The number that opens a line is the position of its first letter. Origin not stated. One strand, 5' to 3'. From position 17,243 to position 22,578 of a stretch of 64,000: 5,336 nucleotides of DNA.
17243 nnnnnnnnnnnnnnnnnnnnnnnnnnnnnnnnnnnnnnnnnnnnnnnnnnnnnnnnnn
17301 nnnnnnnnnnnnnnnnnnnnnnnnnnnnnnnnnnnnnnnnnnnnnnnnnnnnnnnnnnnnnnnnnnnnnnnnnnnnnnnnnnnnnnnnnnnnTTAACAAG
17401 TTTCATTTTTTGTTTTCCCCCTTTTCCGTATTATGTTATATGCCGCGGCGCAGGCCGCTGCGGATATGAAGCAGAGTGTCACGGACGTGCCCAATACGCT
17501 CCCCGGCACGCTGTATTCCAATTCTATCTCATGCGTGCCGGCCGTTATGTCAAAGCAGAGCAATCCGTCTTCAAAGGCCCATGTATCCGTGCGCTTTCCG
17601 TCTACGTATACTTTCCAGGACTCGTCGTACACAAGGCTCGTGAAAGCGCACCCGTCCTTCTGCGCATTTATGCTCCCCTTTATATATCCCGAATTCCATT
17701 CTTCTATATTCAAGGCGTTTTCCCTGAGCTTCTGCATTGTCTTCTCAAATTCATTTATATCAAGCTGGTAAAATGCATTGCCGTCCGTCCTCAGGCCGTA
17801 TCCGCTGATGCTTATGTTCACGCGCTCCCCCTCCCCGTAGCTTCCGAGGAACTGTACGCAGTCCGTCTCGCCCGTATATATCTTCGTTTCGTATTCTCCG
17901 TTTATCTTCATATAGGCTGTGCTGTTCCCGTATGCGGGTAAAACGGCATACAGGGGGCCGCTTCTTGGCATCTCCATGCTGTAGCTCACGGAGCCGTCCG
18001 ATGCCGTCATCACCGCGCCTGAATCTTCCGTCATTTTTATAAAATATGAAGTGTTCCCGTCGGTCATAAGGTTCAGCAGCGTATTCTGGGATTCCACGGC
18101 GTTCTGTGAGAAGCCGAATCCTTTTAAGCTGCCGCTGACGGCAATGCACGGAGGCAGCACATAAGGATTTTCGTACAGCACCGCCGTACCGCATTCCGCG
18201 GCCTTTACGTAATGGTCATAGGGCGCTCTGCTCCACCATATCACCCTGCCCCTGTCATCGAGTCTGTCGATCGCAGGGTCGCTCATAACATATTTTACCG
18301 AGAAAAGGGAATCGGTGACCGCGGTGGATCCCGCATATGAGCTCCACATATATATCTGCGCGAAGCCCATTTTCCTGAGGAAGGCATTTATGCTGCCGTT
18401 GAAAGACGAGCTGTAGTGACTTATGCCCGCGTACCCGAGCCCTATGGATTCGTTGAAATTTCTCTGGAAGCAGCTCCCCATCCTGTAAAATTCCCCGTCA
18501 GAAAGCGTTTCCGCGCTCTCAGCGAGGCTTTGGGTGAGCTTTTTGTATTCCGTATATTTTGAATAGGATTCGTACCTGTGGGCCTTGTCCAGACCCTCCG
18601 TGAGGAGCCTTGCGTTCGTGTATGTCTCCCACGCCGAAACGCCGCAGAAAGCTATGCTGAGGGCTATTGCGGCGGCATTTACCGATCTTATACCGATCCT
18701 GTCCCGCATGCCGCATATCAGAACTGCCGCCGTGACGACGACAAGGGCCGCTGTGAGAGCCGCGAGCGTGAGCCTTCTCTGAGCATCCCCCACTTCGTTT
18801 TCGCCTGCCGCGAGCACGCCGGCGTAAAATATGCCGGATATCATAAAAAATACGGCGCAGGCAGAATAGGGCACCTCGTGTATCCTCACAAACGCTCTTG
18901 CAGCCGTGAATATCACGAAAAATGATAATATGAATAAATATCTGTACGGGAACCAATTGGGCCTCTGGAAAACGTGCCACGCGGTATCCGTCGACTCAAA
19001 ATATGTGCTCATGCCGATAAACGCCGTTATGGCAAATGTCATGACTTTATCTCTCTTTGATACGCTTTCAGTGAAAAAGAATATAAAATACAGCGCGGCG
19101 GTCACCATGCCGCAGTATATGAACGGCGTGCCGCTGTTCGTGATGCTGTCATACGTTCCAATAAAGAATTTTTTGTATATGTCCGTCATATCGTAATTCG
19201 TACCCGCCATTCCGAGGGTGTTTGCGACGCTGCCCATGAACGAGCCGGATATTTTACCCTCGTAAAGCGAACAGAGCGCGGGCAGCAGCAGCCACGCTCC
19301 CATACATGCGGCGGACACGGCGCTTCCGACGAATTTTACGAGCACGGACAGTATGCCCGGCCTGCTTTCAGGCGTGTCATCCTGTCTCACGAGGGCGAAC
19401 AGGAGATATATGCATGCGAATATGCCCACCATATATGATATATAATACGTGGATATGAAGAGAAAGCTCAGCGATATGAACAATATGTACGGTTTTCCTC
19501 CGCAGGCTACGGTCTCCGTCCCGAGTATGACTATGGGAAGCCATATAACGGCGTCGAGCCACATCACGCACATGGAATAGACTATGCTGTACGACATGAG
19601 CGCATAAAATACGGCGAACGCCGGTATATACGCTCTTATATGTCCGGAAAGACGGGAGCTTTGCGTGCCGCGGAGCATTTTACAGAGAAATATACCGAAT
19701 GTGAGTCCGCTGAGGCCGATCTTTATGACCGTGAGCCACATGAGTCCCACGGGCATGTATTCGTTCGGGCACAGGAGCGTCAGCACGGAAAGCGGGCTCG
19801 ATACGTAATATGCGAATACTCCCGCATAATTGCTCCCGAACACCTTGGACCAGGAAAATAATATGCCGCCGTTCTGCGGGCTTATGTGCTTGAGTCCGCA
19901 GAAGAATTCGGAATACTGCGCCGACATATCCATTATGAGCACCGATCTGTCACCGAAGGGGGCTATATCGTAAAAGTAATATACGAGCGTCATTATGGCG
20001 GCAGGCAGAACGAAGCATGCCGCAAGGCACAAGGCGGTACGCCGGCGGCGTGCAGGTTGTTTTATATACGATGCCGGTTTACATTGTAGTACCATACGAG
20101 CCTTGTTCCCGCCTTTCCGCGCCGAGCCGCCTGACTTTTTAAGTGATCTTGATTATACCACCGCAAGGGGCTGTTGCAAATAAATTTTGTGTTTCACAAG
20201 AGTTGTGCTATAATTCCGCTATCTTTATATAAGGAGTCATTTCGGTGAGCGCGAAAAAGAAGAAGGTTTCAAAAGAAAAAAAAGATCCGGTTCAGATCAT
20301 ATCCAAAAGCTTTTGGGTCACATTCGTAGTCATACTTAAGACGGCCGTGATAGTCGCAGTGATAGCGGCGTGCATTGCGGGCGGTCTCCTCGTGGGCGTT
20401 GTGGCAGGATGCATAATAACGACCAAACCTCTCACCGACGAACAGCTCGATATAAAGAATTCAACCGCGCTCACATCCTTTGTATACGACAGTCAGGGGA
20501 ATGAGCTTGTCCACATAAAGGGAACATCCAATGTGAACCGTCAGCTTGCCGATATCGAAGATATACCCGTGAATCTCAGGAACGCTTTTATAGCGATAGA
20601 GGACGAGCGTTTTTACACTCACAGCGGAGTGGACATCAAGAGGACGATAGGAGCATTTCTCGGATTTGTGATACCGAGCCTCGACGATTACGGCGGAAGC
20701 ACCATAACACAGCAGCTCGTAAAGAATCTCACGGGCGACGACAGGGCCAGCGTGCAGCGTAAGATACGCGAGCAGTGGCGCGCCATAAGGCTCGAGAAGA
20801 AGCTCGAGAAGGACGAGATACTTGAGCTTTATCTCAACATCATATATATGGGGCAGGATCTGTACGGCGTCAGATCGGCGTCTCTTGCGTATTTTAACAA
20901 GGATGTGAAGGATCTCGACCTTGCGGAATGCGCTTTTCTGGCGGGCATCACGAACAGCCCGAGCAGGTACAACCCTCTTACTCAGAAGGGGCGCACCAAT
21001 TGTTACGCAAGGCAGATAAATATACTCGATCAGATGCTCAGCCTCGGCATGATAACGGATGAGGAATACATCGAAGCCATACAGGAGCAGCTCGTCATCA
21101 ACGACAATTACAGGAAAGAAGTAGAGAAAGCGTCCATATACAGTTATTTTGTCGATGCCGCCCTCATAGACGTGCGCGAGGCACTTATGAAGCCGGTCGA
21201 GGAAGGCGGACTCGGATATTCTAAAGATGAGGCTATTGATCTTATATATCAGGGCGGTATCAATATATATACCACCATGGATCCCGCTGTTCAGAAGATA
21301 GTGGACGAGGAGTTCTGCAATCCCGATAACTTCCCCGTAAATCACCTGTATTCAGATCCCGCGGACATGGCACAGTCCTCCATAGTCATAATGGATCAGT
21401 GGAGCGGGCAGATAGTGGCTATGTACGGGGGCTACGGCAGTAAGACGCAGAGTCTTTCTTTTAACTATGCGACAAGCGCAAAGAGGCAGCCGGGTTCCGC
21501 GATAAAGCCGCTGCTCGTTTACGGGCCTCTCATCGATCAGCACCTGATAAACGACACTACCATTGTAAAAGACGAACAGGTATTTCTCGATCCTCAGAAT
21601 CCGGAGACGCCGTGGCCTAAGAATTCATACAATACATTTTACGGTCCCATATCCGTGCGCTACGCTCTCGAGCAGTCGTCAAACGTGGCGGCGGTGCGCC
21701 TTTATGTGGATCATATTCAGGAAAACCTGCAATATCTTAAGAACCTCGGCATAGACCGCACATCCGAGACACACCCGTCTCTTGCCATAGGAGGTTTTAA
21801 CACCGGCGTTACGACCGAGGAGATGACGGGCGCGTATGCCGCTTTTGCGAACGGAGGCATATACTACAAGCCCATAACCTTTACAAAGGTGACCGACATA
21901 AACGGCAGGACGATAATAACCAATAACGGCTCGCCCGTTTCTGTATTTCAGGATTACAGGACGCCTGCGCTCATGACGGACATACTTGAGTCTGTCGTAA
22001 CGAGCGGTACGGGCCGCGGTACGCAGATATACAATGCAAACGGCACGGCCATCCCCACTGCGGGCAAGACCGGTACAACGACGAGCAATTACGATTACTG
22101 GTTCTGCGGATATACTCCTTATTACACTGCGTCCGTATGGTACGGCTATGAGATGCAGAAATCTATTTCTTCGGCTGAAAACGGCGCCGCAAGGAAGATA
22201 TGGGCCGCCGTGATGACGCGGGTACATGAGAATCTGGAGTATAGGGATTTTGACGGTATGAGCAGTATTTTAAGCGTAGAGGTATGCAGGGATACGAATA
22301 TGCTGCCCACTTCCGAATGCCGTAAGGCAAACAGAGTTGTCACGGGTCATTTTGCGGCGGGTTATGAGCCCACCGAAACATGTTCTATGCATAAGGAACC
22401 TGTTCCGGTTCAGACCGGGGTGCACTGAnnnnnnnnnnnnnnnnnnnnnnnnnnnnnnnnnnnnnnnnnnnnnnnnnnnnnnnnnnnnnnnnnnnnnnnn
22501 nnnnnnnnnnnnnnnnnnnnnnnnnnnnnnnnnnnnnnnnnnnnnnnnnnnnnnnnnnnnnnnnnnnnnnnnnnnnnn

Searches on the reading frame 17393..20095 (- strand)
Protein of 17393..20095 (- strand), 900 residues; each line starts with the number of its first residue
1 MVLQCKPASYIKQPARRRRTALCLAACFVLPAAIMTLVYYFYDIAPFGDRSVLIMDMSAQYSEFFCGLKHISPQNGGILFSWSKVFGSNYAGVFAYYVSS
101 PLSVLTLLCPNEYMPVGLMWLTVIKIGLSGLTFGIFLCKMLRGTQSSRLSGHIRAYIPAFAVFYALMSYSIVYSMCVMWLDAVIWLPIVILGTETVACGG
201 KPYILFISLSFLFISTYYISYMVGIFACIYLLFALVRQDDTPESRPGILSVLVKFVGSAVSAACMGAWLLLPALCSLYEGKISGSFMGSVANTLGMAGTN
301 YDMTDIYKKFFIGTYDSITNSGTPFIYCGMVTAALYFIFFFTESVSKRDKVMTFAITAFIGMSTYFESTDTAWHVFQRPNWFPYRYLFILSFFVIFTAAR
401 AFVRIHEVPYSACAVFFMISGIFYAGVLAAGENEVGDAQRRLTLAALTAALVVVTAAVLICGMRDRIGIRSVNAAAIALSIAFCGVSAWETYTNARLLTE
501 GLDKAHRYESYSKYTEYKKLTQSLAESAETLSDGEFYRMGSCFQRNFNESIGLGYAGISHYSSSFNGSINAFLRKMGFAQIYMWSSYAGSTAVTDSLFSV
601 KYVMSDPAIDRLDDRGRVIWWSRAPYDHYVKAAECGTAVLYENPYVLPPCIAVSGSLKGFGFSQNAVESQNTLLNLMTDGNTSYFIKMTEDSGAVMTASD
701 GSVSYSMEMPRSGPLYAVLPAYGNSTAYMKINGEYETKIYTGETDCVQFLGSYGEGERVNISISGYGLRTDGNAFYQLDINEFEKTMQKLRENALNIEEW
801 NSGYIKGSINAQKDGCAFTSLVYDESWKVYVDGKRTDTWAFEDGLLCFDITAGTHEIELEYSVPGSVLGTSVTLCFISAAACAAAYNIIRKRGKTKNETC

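Call 115: search_protein_families(library=pfam, proteins=[window:17393-20095:-], max_evalue=0.00001)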
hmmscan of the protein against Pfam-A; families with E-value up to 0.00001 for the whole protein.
window:17393-20095:- (900 aa): 1 family
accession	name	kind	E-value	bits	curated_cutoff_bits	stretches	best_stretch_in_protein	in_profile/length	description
PF09586.16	YfhO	-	4.4e-169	565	28.5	1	28-873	2-835/835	Bacterial membrane protein YfhO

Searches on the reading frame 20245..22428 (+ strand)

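Call 115: search_protein_families(library=pfam, proteins=[window:20245-22428:+], max_evalue=0.00001)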
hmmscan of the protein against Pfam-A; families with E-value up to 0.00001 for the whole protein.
window:20245-22428:+ (727 aa): 2 families
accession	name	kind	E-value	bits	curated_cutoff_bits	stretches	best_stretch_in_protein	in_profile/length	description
PF00912.28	Transgly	-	4.8e-58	195.9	27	1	90-264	7-177/178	Transglycosylase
PF00905.27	Transpeptidase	-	5.3e-27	95.2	22.1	1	379-657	2-298/299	Penicillin binding protein transpeptidase domain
